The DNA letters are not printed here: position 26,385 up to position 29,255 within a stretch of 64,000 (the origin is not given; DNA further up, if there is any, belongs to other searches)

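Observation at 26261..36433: Four-gene operon: giant dockerin protein, cohesin-dockerin adaptor sharing its C-terminal module, Cys-rich Flg_new protein, and a 33-aa peptide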

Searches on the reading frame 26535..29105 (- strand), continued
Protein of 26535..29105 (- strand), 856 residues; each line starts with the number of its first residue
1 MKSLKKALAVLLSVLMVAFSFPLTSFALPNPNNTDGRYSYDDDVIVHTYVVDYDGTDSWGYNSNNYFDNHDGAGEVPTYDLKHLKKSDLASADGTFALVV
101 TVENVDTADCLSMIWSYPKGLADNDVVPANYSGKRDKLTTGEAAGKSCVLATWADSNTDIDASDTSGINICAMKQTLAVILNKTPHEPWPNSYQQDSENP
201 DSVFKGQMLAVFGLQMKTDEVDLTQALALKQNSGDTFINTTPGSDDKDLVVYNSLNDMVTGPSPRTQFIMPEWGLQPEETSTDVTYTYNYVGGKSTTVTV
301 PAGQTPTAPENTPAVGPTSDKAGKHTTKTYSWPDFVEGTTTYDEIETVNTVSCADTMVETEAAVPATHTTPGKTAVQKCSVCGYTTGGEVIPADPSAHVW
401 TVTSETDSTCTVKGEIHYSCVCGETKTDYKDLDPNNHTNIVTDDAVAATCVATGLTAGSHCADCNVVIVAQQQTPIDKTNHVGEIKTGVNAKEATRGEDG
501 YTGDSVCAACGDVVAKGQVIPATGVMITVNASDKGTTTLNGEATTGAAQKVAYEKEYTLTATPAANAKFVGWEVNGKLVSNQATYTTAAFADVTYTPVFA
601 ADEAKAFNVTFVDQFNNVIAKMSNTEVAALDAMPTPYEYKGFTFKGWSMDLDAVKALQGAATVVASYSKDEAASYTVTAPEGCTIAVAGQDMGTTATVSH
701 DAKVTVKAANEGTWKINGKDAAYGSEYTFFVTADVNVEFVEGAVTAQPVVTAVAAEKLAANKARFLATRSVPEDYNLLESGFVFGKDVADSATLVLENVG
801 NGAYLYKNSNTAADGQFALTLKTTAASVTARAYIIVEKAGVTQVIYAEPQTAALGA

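Call 87: find_encoding_contigs(protein=P0146, flank=8000, max_places=1)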
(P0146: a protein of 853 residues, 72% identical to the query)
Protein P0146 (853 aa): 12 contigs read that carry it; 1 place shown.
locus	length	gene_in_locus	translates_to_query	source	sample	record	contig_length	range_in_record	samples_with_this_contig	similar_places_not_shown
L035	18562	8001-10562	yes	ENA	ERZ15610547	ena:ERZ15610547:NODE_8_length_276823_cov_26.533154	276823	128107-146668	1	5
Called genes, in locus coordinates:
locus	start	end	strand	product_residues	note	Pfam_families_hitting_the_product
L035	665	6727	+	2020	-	PF13620:CarboxypepD_reg (weak), PF13715:CarbopepD_reg_2 (weak)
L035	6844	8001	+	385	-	PF13620:CarboxypepD_reg, PF13715:CarbopepD_reg_2 (weak), PF09430:EMC7_beta-sandw (weak)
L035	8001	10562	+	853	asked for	-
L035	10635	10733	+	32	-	-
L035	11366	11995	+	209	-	-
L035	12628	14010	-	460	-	PF00890:FAD_binding_2 (faint), PF01134:GIDA (faint), PF01266:DAO (faint), PF03486:HI0933_like (faint), PF07992:Pyr_redox_2 (faint), PF21688:FAD-depend_C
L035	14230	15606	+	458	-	PF12708:Pect-lyase_RHGA_epim, PF00295:Glyco_hydro_28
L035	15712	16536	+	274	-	PF03446:NAD_binding_2 (weak), PF02153:PDH_N, PF20463:PDH_C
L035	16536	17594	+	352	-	PF00465:Fe-ADH, PF13685:Fe-ADH_2, PF01761:DHQ_synthase, PF24621:DHQS_C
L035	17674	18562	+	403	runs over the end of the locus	PF00275:EPSP_synthase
